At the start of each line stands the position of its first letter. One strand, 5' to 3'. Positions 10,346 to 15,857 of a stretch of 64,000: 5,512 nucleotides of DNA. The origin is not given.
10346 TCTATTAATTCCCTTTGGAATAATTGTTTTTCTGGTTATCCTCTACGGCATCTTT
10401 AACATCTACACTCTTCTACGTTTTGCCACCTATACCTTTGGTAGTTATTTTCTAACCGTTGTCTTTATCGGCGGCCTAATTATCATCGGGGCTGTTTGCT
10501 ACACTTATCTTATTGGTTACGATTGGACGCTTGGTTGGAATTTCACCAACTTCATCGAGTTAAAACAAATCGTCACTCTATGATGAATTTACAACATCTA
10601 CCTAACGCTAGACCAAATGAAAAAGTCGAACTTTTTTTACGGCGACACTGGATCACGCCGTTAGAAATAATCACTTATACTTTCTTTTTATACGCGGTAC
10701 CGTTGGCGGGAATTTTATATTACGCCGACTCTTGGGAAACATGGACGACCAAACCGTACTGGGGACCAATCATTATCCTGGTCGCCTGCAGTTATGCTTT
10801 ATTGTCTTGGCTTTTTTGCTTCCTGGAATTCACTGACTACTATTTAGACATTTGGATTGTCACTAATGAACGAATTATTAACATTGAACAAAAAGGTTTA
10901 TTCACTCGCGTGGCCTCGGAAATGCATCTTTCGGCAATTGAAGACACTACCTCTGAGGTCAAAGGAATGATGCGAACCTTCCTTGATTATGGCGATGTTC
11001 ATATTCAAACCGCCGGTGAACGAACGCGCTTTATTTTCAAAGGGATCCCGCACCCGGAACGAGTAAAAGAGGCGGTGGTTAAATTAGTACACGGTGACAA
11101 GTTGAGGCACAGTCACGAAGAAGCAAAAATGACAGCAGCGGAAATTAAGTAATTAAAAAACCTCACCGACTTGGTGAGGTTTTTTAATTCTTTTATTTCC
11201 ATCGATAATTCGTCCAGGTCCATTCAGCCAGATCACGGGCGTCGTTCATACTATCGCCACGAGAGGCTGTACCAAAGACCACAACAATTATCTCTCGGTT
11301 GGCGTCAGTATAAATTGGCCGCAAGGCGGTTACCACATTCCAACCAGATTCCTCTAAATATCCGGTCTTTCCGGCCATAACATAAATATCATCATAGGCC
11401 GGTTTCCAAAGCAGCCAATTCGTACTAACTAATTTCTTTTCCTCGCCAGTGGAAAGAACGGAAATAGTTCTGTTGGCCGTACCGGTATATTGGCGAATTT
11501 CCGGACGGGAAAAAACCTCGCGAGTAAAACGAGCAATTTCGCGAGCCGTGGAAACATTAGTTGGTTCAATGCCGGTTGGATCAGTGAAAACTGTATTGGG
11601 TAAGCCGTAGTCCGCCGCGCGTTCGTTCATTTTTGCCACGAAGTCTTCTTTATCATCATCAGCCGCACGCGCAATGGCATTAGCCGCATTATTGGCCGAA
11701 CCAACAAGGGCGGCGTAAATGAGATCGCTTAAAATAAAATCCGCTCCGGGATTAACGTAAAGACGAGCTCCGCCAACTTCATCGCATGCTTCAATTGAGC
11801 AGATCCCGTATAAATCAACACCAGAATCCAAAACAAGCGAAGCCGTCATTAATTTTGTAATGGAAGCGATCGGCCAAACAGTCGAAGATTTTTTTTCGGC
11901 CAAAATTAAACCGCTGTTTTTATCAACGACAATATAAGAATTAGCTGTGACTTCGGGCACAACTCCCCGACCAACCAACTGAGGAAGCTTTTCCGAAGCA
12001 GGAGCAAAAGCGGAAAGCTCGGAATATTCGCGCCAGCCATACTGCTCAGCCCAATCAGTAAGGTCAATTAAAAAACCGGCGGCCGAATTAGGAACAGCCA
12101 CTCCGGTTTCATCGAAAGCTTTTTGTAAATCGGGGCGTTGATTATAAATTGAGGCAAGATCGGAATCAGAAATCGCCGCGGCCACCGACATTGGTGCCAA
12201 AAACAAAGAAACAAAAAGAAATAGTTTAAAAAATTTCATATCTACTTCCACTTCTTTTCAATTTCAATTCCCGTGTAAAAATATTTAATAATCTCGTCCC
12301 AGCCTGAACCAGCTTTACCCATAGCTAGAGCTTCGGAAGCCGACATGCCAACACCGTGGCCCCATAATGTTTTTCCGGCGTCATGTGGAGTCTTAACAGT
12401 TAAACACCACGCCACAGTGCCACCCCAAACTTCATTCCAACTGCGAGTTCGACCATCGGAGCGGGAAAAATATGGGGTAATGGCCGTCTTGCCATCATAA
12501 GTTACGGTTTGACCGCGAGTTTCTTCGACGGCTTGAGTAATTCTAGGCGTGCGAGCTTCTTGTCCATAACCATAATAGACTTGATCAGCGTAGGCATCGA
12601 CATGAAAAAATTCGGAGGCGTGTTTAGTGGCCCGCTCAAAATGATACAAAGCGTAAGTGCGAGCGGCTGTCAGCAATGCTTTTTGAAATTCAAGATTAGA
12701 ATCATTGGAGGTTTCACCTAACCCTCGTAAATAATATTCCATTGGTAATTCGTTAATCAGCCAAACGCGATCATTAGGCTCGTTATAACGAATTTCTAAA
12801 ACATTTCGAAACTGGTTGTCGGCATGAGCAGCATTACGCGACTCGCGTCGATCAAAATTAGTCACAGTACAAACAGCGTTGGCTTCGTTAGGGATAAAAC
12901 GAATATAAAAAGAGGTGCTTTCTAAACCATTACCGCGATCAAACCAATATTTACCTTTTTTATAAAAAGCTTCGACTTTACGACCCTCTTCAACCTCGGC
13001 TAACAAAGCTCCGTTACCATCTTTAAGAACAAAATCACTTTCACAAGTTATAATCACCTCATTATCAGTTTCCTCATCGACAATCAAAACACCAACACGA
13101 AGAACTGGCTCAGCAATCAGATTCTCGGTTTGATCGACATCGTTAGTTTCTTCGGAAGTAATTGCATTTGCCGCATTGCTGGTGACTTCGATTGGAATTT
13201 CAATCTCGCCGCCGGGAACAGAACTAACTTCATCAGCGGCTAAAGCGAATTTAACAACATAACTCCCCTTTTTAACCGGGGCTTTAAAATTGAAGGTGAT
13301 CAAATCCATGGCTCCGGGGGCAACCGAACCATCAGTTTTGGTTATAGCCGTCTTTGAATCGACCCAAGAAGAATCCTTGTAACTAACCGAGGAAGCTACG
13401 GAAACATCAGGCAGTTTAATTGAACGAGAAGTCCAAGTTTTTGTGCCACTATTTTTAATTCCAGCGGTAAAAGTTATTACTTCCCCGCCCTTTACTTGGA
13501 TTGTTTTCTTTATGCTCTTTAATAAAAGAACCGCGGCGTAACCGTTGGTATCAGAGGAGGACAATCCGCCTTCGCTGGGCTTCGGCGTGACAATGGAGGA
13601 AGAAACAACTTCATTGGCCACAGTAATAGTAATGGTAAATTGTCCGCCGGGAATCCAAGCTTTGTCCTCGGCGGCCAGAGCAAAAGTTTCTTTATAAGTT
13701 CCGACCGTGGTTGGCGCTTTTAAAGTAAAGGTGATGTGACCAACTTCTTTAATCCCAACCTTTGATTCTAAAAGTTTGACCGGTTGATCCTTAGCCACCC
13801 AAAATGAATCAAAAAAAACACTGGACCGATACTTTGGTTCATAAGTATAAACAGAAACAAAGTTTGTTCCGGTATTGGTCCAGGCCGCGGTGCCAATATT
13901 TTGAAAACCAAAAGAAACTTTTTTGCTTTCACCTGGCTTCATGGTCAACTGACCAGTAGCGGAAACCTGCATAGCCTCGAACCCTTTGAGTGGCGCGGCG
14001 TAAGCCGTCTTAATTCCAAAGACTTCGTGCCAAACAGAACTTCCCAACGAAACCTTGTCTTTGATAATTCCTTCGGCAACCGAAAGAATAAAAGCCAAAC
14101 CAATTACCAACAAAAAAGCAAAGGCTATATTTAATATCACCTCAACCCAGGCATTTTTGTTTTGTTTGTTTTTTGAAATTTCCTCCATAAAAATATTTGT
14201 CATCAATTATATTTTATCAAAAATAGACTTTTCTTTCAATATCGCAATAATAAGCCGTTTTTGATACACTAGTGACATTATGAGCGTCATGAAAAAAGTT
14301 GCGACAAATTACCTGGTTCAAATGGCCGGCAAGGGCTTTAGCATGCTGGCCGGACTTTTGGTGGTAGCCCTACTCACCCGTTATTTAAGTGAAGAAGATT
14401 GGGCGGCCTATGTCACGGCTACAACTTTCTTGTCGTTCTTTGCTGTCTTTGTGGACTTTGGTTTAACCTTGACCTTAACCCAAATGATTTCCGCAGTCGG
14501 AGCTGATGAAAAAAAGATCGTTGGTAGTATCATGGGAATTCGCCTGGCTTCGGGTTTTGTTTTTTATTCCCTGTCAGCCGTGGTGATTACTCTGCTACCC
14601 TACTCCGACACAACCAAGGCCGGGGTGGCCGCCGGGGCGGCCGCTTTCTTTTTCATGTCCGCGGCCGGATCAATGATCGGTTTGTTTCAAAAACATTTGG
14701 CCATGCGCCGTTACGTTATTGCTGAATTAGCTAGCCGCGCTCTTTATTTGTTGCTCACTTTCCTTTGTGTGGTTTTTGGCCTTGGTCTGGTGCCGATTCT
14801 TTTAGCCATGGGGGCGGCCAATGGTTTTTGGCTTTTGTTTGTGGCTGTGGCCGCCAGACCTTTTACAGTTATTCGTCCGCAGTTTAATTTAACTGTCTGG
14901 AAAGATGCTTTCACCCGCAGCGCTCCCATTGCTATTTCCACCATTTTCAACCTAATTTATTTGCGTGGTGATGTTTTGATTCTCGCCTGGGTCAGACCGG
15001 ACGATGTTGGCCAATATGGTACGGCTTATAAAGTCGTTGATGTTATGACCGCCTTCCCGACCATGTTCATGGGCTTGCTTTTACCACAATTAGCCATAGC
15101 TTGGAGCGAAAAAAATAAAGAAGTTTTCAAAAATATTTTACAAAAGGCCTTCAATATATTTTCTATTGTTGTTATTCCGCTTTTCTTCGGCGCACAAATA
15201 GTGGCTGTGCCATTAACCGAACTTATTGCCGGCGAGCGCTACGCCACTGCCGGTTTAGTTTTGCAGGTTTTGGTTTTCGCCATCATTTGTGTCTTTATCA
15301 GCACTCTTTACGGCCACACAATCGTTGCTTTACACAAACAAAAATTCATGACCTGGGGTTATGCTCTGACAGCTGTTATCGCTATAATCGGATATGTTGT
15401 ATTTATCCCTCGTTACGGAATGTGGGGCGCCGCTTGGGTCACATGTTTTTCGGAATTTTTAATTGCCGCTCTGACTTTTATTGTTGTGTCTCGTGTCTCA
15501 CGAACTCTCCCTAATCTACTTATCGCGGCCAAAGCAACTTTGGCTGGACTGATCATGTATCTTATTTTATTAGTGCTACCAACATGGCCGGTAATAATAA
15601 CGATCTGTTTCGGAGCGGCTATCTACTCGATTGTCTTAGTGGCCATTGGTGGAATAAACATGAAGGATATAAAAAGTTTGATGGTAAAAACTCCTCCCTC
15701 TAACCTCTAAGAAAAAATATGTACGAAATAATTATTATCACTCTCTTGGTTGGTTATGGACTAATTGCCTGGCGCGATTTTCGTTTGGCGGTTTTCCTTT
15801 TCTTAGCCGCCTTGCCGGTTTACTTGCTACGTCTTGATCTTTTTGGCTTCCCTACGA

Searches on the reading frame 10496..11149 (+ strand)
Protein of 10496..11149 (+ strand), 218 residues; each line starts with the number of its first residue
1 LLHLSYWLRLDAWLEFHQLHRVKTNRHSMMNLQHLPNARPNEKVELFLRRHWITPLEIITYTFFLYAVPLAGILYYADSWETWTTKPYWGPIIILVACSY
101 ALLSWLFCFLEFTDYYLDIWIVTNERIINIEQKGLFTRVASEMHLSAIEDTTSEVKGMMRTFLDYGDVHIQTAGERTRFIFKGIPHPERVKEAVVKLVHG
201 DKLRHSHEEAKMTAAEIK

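Call 78: search_protein_families(library=pfam, proteins=[window:10496-11149:+], max_evalue=10)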
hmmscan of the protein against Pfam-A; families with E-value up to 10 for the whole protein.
window:10496-11149:+ (218 aa): 3 families
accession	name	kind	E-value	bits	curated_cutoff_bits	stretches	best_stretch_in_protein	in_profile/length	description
PF03703.20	bPH_2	-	1.7e-05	25.4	22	1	122-192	8-76/78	Bacterial PH domain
PF14470.12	bPH_3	-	0.0088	16.9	23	1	108-154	13-59/95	Bacterial PH domain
PF18303.6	Saf_2TM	-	0.068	13.5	29.5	1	109-162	84-133/152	SAVED-fused 2TM effector domain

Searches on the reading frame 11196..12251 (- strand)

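Call 78: search_protein_families(library=pfam, proteins=[window:11196-12251:-], max_evalue=10)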
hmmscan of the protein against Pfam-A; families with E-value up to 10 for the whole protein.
window:11196-12251:- (352 aa): 4 families
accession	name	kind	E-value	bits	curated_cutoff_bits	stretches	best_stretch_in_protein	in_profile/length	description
PF00768.25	Peptidase_S11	-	7.2e-40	137.4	27.6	1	99-328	8-237/239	D-alanyl-D-alanine carboxypeptidase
PF13354.11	Beta-lactamase2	-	3.6e-10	40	22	1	118-326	13-213/214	Beta-lactamase enzyme family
PF00144.29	Beta-lactamase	-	0.00019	21.2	27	2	123-141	47-65/329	Beta-lactamase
PF19756.4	DUF6243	-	0.11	13.3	25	1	184-214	25-54/67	Family of unknown function (DUF6243)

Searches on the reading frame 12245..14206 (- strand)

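Call 8: search_protein_families(library=pfam, proteins=[window:12245-14206:-], max_evalue=0.01)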
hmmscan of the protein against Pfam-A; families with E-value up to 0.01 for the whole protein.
window:12245-14206:- (654 aa): 2 families
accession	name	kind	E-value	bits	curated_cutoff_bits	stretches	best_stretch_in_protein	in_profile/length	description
PF08486.15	SpoIID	-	1.1e-13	52.1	23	1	479-570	3-97/97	Stage II sporulation protein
PF16158.11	N_BRCA1_IG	-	1.2e-11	45.6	28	2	88-196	7-108/108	Ig-like domain from next to BRCA1 gene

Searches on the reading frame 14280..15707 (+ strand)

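Call 8: search_protein_families(library=pfam, proteins=[window:14280-15707:+], max_evalue=0.01)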
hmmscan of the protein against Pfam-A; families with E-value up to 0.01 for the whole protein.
window:14280-15707:+ (476 aa): 2 families
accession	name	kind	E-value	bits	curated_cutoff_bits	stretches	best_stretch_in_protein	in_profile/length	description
PF01943.22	Polysacc_synt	-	4e-18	66.3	28.2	1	9-269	3-268/274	Polysaccharide biosynthesis protein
PF13440.11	Polysacc_synt_3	-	1.2e-17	64.5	23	1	31-323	1-290/293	Polysaccharide biosynthesis protein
